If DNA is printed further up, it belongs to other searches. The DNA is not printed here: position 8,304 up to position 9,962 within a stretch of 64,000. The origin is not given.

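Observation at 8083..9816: Lone plus-strand gene for a Gly-rich beta-helix protein in an otherwise strictly minus-strand block, ending 1 nt from a convergent gene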

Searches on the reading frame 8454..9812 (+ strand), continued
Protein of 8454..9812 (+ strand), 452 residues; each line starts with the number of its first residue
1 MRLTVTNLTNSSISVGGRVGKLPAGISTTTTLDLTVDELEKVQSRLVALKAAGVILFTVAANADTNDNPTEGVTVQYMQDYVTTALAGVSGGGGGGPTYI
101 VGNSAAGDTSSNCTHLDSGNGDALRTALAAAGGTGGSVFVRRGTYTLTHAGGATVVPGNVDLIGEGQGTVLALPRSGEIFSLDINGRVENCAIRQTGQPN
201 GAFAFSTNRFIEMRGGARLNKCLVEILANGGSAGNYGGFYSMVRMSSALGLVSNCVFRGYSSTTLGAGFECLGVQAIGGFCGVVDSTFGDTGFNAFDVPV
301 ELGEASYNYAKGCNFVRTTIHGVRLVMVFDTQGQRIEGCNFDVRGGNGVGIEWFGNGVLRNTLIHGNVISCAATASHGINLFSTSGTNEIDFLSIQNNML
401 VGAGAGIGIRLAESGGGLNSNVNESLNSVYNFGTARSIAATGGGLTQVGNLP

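Call 64: fold_search(model_id=the predicted structure, library=viral)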
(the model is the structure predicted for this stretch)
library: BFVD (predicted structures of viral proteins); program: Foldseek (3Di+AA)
matches with E <= 10: 823; with E <= 0.001: 119
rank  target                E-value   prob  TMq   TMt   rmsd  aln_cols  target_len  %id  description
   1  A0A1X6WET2            6.2e-08  1.00  0.36  0.14  17.5       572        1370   13  (no name in the UniProt tables at hand)
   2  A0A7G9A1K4            1.1e-06  1.00  0.42  0.20  23.6       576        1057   14  (no name in the UniProt tables at hand)
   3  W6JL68                1.6e-06  1.00  0.39  0.44  11.0       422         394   12  Right handed beta helix region containing protein [Alphaentomopoxvirus acuprea]
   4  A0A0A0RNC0            3.7e-06  1.00  0.27  0.19  20.8       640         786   13  Tail spike protein [Bacillus phage Moonbeam]
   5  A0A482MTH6            4.2e-06  1.00  0.42  0.20  10.0       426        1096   15  Pectate lyase superfamily protein [Escherichia phage vB_EcoP_WFI101126]
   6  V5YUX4                4.2e-06  1.00  0.36  0.22  18.6       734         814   11  Probable tail spike protein [Pseudomonas phage PPpW-4]
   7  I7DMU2                4.7e-06  1.00  0.43  0.19  11.4       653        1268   10  Right handed beta helix domain-containing protein [Staphylococcus phage SA11]
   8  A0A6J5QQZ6            6.4e-06  1.00  0.48  0.42   6.0       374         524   16  Intramolecular chaperone auto-processing domain containing protein [uncultured Caudovirales phage]
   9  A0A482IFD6            6.7e-06  1.00  0.39  0.36   9.2       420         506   18  Pectate lyase superfamily protein [Escherichia phage Minorna]
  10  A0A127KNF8            7.4e-06  1.00  0.45  0.34  12.8       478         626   16  Pectate lyase superfamily protein domain-containing protein [Pseudomonas phage YMC11/06/C171_PPU_BP]
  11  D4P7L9                7.4e-06  1.00  0.38  0.33   9.8       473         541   11  Tail fiber protein [Rhodococcus phage ReqiPoco6]
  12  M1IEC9                7.4e-06  1.00  0.34  0.29  13.3       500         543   15  Putative tailspike, beta-helical glycoside [Bacillus phage Finn]
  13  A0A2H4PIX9            9.7e-06  1.00  0.31  0.22  19.5       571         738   12  Putative tail fiber protein [Corynebacterium phage phi674]
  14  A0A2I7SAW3            1.1e-05  1.00  0.44  0.26   7.0       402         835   13  (no name in the UniProt tables at hand)
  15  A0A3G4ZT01            1.1e-05  1.00  0.39  0.41  13.0       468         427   13  Right handed beta helix domain-containing protein [Edafosvirus sp.]
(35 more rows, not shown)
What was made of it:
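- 8742..9809 (+): Right-handed parallel beta-helix, residues 97-452. Inferred polysaccharide-binding and possibly polysaccharide-cleaving receptor domain. It also matches viral tailspike and pectate-lyase proteins (call 64).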

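Call 89: find_encoding_contigs(protein=P0015, flank=10000, max_places=2)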
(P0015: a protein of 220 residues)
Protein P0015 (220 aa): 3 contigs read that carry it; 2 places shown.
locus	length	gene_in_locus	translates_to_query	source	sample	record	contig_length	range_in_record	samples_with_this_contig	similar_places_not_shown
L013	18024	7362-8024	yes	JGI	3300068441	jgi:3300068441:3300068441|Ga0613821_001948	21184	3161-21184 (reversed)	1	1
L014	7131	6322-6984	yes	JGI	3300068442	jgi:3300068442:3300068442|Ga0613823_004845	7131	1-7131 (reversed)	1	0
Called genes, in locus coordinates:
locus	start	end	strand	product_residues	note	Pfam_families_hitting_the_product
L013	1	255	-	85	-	?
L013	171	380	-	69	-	-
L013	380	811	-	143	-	-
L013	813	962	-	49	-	-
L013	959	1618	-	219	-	-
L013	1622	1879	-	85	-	-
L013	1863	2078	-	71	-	-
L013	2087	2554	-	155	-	-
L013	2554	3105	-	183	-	-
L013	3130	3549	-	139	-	-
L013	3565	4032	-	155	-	PF00782:DSPc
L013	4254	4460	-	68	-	-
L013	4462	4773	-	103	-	PF18143:HAD_SAK_2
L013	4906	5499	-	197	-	-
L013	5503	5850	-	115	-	-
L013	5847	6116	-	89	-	-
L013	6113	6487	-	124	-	-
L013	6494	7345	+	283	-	-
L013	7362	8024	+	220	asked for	-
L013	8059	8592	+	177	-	-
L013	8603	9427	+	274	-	-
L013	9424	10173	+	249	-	PF03629:SASA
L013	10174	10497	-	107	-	-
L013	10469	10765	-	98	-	-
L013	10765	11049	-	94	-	-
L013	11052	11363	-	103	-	-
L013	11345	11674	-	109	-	-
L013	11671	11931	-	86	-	-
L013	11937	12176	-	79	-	-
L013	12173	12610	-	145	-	-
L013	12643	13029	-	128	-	PF10263:SprT-like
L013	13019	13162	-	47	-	-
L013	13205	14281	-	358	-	PF14388:DUF4419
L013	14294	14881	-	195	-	-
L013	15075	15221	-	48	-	-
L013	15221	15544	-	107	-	-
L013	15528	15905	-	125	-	-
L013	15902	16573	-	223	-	-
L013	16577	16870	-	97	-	-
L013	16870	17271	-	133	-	-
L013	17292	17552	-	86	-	-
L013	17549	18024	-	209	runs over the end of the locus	-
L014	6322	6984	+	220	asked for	-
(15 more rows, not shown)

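Call 92: find_encoding_contigs(protein=P0012, flank=10000, max_places=1)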
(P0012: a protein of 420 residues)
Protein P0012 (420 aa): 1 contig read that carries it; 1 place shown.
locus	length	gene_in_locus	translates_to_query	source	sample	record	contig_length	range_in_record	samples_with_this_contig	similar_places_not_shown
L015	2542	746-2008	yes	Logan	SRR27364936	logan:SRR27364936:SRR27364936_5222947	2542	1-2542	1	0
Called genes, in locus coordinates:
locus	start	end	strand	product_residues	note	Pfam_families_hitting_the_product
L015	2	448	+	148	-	?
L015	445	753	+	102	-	-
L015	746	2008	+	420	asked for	-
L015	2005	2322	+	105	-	-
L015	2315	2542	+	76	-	?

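Call 93: find_encoding_contigs(protein=P0112, flank=10000, max_places=1)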
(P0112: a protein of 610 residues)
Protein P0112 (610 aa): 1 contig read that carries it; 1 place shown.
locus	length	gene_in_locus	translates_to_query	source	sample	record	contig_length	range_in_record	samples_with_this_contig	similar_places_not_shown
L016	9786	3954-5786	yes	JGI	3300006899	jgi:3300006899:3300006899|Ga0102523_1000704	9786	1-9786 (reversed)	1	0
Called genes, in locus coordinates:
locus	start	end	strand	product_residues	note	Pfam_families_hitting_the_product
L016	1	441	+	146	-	?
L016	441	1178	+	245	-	-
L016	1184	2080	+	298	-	-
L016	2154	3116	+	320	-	-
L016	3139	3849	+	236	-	-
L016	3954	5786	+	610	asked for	-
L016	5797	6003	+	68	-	-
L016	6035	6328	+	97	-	-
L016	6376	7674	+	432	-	-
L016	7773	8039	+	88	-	-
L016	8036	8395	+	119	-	-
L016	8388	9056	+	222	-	-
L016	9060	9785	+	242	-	?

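Call 95: search_protein_families(library=phrogs, proteins=[L016:441-1178:+, L016:1184-2080:+, L016:2154-3116:+, L016:3139-3849:+, L016:6376-7674:+, L016:8388-9056:+, L016:9060-9785:+, L013:8603-9427:+, L013:9424-10173:+, L013:6590-7345:+], max_evalue=0.001)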
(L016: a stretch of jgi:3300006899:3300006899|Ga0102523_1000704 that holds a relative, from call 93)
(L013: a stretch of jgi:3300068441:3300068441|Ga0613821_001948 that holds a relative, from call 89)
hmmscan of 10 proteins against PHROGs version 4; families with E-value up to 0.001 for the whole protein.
L016:441-1178:+ (245 aa): 2 families
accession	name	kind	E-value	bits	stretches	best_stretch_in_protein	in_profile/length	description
phrog_18299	-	head and packaging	2.8e-54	185.1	1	30-235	36-246/257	head maturation protease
phrog_2774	-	unknown function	9.9e-19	68.3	1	79-235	55-208/1263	-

L016:1184-2080:+ (298 aa): 0 families

L016:2154-3116:+ (320 aa): 0 families

L016:3139-3849:+ (236 aa): 2 families
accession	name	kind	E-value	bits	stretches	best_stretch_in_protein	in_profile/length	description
phrog_16710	-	head and packaging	1.2e-18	68.5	1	14-233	13-229/234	virion structural protein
phrog_8234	-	unknown function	6.6e-07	29.8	1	93-150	124-181/255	-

L016:6376-7674:+ (432 aa): 1 family
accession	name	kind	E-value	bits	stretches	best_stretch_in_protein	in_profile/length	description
phrog_2522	-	head and packaging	1.6e-59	202.6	1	104-431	10-317/318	major head protein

L016:8388-9056:+ (222 aa): 0 families

L016:9060-9785:+ (242 aa): 0 families

L013:8603-9427:+ (274 aa): 0 families

L013:9424-10173:+ (249 aa): 0 families

L013:6590-7345:+ (251 aa): 0 families
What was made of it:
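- Between the prohead protease and the major head protein in L016 (calls 93, 95). The N-module protein P0112 is encoded between the prohead protease and the major head protein (calls 93, 95).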

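Call 103: find_encoding_contigs(protein=P0004, flank=10000, max_places=2)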
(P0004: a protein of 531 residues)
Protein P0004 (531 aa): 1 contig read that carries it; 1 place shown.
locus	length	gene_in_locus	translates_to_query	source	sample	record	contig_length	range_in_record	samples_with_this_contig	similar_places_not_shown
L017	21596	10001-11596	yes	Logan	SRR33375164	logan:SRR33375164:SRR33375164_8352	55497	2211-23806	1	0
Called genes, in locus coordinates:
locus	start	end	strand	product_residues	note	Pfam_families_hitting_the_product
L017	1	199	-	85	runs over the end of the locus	-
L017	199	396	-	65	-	-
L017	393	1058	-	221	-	PF13521:AAA_28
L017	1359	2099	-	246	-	-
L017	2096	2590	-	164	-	PF01327:Pep_deformylase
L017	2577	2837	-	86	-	-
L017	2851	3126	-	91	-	-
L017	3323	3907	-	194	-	-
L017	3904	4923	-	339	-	PF00478:IMPDH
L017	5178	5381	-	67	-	PF01176:eIF-1a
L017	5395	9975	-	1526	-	PF02811:PHP, PF07733:DNA_pol3_alpha, PF17657:DNA_pol3_finger, PF14890:Intein_splicing (weak), PF17657:DNA_pol3_finger (weak), PF14579:HHH_6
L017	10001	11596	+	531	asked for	-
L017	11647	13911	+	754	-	-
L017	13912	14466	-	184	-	PF06941:NT5C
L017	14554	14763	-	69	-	-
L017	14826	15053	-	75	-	-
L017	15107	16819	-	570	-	PF00317:Ribonuc_red_lgN, PF02867:Ribonuc_red_lgC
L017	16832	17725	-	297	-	PF00268:Ribonuc_red_sm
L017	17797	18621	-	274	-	PF01503:PRA-PH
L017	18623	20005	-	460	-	PF13481:AAA_25 (weak), PF03796:DnaB_C, PF06745:ATPase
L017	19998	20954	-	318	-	PF02739:5_3_exonuc_N, PF01367:5_3_exonuc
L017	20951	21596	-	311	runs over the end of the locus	PF01370:Epimerase, PF16363:GDP_Man_Dehyd (faint)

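Call 104: find_encoding_contigs(protein=P0006, flank=10000, max_places=2)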
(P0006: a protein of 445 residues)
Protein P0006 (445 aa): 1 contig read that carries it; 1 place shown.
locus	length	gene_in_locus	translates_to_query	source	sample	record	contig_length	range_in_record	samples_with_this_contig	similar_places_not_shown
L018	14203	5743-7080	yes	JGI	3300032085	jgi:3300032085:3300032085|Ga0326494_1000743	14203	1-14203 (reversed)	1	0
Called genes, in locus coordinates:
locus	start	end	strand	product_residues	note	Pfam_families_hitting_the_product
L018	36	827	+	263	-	-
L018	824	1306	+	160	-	-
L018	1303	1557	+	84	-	-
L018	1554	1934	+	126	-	-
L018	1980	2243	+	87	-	-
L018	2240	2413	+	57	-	-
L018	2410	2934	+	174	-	-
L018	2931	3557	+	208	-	-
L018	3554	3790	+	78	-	-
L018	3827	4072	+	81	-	-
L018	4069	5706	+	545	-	-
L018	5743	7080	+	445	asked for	-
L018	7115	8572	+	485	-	-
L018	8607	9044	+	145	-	-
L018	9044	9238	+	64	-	-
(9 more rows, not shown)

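Call 105: search_dna_similar(query=L017:11647-13911:+, collection=phages, mode=protein, max_evalue=0.001, max_rows=10)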
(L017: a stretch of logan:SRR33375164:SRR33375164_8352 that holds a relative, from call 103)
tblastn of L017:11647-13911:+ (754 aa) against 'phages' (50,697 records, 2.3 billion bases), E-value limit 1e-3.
No match.

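Call 106: search_dna_similar(query=P0004, collection=phages, mode=protein, max_evalue=0.001, max_rows=10)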
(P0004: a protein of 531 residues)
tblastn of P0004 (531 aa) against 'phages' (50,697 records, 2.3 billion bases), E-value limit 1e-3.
No match.

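Call 107: search_solved_structures(query=L017:11647-13911:+, max_evalue=0.01)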
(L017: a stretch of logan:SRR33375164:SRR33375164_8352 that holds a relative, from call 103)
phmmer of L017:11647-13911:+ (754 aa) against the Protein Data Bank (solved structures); distinct sequences matched with E-value up to 0.01: 0.

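Call 114: find_related_loci(query=A7, collection=genome_contigs, flank=8000)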
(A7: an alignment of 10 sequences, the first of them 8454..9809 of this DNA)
Query A7 (452 aa) in genome_contigs; peptide patterns used: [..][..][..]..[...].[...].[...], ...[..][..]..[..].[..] (x = any residue, [..] = any of these).
48 stretches matched a pattern, but none encodes a relative of the query by tblastn (E <= 1e-3).

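Call 115: find_related_loci(query=A7, collection=viral_contigs, flank=10000)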
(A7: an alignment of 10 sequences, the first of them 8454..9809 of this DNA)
Query A7 (452 aa) in viral_contigs; peptide patterns used: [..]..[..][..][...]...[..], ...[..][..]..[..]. (x = any residue, [..] = any of these).
95 stretches matched a pattern; 13 encode a relative of the query (tblastn E <= 1e-3); 13 distinct loci.
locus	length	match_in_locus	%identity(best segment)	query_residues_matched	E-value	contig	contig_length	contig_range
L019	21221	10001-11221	38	39-436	4e-64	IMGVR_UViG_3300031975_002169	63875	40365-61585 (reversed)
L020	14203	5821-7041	38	39-436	7e-64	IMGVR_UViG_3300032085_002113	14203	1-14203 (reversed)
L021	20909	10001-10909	34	96-400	9e-39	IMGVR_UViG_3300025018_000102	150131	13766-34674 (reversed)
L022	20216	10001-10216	46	85-156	3e-13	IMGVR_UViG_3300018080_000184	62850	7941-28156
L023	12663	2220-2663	37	98-241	1e-12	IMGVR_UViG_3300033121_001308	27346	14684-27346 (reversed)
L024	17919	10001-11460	31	79-294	9e-10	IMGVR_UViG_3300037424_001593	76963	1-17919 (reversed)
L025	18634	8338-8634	38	99-194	4e-9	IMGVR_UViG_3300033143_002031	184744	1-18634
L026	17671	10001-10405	36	97-227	3e-8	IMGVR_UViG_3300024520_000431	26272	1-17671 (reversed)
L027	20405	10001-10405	36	97-227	3e-8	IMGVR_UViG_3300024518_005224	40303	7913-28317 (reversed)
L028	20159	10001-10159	47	100-150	3e-7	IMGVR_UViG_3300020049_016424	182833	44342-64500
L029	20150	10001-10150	46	97-145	3e-7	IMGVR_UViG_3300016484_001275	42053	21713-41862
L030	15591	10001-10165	51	100-148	1e-6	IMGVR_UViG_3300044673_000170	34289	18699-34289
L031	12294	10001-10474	32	100-252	7e-6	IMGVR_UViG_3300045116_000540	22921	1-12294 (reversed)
